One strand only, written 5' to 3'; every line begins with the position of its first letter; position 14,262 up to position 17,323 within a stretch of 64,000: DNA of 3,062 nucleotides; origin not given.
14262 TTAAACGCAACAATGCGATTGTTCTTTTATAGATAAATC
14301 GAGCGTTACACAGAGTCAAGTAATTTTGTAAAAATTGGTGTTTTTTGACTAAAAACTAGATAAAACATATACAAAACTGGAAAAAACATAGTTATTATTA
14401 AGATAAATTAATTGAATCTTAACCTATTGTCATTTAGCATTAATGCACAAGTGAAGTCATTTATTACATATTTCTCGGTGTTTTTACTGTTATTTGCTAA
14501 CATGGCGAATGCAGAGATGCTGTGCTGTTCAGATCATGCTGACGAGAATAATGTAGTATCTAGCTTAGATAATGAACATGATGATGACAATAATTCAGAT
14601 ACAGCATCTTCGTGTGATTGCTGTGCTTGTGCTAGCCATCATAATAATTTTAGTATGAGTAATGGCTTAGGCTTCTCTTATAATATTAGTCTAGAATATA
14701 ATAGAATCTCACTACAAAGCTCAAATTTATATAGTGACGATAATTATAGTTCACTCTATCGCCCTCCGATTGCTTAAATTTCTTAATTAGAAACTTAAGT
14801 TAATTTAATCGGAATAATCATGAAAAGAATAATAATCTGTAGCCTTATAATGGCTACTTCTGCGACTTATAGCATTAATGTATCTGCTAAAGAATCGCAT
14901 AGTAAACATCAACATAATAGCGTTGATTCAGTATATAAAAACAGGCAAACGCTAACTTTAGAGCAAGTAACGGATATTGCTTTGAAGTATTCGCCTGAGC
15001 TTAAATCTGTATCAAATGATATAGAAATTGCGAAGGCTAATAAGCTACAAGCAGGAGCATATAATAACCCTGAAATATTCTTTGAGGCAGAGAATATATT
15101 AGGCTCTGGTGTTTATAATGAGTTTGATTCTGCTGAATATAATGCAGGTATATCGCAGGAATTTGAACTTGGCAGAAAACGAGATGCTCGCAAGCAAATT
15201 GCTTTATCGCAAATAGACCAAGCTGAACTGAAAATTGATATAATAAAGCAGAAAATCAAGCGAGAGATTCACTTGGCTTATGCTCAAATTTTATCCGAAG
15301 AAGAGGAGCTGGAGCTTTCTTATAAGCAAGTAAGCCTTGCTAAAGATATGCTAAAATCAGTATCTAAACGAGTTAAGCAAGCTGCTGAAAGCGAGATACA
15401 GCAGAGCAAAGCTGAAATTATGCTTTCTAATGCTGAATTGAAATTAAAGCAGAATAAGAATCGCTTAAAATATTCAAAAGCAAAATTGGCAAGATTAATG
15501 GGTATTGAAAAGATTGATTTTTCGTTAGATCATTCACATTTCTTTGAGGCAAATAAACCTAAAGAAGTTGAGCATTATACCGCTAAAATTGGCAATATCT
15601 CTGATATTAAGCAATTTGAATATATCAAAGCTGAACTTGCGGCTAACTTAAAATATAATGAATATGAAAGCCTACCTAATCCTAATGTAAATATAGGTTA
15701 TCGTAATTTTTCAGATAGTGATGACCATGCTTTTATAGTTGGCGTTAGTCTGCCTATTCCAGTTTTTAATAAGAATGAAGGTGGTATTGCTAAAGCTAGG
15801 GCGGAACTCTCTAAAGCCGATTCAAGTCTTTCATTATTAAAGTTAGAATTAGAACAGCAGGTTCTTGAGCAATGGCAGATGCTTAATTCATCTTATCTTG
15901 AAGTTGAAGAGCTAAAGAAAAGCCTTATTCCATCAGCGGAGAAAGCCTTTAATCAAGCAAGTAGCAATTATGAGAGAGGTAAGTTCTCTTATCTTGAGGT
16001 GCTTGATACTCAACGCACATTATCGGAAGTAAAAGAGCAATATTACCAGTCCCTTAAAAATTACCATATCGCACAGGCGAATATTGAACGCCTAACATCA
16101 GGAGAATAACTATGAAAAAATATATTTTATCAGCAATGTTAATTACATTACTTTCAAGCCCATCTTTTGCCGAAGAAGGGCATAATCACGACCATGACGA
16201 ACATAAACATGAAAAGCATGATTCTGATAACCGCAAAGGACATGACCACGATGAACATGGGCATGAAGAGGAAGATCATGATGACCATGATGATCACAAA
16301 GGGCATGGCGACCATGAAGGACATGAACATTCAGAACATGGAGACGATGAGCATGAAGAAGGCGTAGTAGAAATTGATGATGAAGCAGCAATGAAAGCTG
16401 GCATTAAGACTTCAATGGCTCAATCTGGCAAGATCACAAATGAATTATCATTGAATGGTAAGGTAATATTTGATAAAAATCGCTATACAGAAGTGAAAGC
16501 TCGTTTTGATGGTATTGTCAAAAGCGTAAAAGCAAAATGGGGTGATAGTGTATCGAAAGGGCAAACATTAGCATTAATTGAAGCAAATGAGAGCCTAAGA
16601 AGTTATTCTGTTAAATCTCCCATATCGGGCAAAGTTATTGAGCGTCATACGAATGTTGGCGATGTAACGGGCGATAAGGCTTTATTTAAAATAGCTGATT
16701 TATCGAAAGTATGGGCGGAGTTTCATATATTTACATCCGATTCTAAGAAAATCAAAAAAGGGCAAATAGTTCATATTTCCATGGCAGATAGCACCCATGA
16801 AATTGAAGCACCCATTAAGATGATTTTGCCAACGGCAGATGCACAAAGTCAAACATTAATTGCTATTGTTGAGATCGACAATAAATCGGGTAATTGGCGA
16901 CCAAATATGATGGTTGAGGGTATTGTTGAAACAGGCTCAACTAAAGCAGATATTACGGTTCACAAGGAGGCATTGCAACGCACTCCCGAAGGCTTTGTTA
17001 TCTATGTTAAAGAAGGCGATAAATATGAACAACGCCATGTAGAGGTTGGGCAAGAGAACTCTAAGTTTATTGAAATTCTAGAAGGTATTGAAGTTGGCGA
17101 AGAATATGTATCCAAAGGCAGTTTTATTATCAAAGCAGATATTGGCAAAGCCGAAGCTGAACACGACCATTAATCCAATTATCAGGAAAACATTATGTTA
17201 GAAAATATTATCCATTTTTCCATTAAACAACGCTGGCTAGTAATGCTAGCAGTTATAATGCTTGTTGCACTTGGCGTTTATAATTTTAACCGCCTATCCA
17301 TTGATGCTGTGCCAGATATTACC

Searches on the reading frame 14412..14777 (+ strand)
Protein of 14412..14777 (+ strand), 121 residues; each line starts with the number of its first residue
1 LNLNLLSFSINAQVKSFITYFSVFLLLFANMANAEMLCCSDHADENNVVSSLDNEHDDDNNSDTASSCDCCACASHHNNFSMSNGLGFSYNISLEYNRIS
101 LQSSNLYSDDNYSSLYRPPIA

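Call 23: search_protein_families(library=pfam, proteins=[window:14412-14777:+], max_evalue=0.01)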
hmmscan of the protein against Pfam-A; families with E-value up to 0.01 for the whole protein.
window:14412-14777:+ (121 aa): 1 family
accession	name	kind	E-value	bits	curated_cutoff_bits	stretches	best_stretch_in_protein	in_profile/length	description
PF20365.3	DUF6660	-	0.00018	22.3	27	1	34-96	15-81/102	Family of unknown function (DUF6660)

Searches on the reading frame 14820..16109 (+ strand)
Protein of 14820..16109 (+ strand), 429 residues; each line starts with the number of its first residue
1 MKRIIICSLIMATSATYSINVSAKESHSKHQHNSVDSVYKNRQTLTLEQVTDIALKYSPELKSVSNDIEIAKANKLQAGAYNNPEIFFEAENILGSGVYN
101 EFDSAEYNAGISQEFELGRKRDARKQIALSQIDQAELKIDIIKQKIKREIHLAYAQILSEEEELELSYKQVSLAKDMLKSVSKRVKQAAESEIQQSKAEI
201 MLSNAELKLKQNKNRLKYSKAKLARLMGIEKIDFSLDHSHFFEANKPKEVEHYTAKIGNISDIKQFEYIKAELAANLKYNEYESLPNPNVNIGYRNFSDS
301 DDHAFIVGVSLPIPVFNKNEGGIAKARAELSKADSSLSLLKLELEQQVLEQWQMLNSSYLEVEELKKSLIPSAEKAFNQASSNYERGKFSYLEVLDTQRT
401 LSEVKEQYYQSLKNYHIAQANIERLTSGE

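Call 20: search_protein_families(library=ncbifam, proteins=[window:14820-16109:+])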
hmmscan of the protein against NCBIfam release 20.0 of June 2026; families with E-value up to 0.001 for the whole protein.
window:14820-16109:+ (429 aa): 3 families
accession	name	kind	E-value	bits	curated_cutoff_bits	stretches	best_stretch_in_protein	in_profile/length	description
NF045679.1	DiMtlExpIhpA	equivalog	1.4e-59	201.8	650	1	39-425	25-411/424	divalent metal ion exporter subunit IhpA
TIGR01844.1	type_I_sec_TolC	subfamily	1.7e-22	80.1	225.15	1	44-423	2-394/414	TolC family outer membrane protein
TIGR01845.1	outer_NodT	subfamily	3.3e-11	42.7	210.05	2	46-238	58-258/460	efflux transporter outer membrane subunit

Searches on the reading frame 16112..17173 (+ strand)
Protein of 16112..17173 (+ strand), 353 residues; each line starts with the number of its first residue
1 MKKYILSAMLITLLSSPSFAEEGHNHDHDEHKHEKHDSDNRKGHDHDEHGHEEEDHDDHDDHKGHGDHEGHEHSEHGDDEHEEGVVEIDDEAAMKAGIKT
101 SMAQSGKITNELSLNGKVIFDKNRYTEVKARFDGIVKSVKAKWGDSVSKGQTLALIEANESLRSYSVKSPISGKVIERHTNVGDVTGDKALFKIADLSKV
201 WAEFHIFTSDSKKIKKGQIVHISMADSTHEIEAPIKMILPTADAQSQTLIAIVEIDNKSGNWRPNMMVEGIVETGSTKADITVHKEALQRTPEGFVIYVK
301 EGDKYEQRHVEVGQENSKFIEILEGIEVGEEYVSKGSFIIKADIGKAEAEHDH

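Call 23: search_protein_families(library=pfam, proteins=[window:16112-17173:+], max_evalue=0.01)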
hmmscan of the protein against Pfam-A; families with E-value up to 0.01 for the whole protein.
window:16112-17173:+ (353 aa): 7 families
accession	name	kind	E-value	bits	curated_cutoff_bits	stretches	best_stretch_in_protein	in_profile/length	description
PF16576.10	HlyD_D23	-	1.6e-29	103.1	30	2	159-268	103-214/214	Barrel-sandwich domain of CusB or HlyD membrane-fusion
PF13437.12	HlyD_3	-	9.2e-19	68.6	22.2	1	167-264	2-105/106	HlyD family secretion protein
PF12700.13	HlyD_2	-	4e-08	32.9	25.1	1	181-246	248-310/416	HlyD family secretion protein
PF00364.28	Biotin_lipoyl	-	5e-07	29.9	22.1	2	126-156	43-73/73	Biotin-requiring enzyme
PF05896.17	NQRA_N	-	0.0022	18.6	25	0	123-177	26-77/94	NqrA N-terminal barrel-sandwich hybrid domain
PF13533.13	Biotin_lipoyl_2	-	0.0025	18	29.8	1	127-155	2-30/32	Biotin-lipoyl like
PF13375.12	RnfC_N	-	0.0047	17.4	25.6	0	142-177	47-79/101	RnfC Barrel sandwich hybrid domain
